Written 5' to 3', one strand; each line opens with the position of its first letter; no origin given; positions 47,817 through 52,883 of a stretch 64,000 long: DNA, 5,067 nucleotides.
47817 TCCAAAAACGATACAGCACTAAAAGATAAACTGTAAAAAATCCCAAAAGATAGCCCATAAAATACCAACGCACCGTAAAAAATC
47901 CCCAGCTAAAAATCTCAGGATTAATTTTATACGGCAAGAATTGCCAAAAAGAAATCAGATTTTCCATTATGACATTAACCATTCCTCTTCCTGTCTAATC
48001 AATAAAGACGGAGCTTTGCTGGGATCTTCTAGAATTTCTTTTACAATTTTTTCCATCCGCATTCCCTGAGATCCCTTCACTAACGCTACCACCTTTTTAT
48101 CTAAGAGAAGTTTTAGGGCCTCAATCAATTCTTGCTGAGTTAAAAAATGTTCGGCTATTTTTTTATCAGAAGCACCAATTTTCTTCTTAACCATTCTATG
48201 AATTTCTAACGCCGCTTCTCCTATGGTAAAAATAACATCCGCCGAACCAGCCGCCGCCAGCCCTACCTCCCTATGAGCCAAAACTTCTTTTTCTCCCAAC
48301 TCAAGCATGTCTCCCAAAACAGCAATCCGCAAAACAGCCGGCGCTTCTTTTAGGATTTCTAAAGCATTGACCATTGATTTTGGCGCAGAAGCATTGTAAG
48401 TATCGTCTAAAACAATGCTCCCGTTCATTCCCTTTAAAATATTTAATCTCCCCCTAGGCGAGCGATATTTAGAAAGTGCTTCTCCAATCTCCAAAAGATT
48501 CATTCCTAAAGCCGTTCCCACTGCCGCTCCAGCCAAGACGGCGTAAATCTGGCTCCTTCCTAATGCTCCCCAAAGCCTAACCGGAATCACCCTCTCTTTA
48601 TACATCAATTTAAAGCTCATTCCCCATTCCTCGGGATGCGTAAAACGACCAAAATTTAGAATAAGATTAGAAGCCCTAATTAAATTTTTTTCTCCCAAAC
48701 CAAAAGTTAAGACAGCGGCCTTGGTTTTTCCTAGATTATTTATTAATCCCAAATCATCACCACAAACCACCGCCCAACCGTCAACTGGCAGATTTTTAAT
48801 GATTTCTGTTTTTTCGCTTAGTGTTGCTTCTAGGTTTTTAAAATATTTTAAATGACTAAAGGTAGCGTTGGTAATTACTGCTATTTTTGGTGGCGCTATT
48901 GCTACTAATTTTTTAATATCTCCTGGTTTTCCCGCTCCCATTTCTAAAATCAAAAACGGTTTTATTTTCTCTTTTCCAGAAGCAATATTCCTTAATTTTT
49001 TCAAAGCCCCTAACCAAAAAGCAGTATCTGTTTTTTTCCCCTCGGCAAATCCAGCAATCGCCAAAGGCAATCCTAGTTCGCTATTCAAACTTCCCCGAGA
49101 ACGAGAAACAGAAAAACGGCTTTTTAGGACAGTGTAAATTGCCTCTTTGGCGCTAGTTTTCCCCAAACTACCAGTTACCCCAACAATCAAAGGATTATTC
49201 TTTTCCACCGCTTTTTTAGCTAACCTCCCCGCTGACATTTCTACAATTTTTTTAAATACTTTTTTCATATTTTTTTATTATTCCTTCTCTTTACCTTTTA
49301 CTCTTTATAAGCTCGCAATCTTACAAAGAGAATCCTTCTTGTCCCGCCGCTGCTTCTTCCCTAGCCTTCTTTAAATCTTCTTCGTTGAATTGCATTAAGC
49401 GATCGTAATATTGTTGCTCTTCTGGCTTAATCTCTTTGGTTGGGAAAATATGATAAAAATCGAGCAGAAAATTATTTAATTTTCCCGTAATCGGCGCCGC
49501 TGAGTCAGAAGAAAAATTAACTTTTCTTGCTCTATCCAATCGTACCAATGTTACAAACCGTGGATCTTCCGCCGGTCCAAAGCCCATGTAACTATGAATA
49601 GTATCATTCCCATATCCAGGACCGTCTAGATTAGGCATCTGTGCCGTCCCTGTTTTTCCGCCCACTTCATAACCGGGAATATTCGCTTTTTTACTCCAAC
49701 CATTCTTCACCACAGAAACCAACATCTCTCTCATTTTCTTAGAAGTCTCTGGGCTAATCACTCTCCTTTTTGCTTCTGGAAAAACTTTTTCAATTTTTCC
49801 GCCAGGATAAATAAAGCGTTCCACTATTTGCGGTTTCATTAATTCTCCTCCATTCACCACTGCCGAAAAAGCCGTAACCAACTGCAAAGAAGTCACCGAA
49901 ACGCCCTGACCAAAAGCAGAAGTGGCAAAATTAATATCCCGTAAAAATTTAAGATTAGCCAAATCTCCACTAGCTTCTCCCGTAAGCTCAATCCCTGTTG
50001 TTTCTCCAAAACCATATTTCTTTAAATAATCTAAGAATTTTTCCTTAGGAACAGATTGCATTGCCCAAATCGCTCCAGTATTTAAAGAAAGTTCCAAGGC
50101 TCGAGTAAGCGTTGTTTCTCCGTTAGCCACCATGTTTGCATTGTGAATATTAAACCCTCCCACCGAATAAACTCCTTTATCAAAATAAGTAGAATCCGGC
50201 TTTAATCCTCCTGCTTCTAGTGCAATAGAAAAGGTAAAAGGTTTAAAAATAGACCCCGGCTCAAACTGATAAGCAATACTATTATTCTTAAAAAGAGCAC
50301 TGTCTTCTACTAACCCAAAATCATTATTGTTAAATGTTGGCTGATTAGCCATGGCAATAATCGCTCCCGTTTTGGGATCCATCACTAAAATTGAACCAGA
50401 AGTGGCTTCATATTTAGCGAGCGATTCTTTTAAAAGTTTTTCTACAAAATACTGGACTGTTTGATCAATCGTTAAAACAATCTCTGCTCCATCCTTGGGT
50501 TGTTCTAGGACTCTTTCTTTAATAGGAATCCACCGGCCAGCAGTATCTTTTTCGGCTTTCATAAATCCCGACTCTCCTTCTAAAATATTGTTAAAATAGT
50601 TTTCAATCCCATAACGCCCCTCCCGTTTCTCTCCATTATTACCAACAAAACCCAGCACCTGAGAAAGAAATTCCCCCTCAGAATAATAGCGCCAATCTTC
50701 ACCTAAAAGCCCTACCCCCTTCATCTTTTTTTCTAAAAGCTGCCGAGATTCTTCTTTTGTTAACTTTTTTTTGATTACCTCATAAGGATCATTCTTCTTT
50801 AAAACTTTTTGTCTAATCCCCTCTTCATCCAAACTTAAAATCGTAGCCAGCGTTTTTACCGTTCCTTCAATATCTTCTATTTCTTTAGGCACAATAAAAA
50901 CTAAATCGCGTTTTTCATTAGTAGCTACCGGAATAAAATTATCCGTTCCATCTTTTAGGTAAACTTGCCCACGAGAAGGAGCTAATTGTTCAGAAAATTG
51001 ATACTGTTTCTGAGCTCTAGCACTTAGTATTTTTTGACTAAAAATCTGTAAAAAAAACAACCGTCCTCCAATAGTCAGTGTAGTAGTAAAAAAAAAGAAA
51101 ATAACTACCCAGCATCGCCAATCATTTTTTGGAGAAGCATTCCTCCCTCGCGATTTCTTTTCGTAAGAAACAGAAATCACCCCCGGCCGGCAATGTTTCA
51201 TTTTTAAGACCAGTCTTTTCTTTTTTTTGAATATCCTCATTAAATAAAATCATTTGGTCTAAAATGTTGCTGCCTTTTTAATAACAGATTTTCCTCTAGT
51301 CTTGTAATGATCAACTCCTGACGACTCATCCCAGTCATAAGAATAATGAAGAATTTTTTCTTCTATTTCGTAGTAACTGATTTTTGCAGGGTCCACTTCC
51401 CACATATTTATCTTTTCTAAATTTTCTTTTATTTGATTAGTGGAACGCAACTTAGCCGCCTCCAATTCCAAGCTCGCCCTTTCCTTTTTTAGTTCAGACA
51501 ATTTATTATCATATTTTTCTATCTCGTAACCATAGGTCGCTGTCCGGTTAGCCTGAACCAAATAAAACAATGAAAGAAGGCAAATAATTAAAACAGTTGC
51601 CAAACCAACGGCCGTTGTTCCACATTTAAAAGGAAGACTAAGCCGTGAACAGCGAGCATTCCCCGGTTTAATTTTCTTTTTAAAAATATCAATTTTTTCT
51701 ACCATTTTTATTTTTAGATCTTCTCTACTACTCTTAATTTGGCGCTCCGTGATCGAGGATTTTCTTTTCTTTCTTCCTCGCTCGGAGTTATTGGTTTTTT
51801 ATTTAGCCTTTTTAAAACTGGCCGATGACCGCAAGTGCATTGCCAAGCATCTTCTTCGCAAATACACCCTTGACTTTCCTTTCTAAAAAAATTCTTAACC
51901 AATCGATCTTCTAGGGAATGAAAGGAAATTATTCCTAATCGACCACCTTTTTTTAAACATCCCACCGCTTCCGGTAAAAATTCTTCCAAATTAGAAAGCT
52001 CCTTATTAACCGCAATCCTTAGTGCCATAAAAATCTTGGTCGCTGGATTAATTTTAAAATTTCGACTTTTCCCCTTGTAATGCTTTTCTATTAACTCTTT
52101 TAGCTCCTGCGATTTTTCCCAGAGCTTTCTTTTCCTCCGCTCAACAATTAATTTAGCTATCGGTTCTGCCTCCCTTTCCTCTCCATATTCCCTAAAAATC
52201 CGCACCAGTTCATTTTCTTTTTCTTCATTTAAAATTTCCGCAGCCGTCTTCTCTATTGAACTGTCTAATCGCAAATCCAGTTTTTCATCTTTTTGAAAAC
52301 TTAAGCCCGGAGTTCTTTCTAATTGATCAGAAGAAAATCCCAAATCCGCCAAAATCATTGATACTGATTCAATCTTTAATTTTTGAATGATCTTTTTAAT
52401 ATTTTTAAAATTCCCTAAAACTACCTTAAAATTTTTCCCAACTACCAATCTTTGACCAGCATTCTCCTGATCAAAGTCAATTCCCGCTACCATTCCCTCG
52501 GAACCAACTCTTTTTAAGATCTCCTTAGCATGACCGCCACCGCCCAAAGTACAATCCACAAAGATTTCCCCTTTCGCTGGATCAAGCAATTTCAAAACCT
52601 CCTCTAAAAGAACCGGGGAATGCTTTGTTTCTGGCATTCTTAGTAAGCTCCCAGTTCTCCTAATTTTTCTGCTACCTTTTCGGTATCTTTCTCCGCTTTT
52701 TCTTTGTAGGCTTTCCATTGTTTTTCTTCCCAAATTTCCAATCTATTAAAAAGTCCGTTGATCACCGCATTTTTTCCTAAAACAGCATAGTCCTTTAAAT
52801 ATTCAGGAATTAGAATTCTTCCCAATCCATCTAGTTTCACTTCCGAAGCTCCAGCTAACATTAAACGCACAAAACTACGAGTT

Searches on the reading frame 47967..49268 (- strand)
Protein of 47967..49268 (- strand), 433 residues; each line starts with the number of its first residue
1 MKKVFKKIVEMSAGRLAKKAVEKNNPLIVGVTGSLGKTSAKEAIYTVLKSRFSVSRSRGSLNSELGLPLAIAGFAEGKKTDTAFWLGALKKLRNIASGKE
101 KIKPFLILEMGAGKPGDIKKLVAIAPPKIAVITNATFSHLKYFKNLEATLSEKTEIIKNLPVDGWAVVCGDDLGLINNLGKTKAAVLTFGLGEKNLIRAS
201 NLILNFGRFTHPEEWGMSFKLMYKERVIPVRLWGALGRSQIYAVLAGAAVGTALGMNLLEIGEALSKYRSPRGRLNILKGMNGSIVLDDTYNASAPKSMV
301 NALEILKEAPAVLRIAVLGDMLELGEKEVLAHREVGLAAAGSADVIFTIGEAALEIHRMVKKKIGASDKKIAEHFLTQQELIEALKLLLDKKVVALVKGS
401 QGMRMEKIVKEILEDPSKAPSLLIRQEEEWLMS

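Call 16: search_protein_families(library=pfam, proteins=[window:47967-49268:-], max_evalue=0.001)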
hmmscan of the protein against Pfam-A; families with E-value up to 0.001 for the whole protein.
window:47967-49268:- (433 aa): 2 families
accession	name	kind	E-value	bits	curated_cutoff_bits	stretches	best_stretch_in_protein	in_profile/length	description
PF08245.18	Mur_ligase_M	-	1.3e-26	94.2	24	1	31-250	1-199/200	Mur ligase middle domain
PF02875.26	Mur_ligase_C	-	5e-13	50.4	28.4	1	273-400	1-126/127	Mur ligase, glutamate ligase domain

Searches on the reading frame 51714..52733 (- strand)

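Call 16: search_protein_families(library=pfam, proteins=[window:51714-52733:-], max_evalue=0.001)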
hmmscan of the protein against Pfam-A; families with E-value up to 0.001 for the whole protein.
window:51714-52733:- (339 aa): 2 families
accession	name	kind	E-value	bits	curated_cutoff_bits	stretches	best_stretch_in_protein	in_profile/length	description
PF01795.25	Methyltransf_5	-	1.1e-99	334.2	27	1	36-339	2-309/309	MraW methylase family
PF01728.25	FtsJ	-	0.00085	19.7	24.1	0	46-137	15-106/181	FtsJ-like methyltransferase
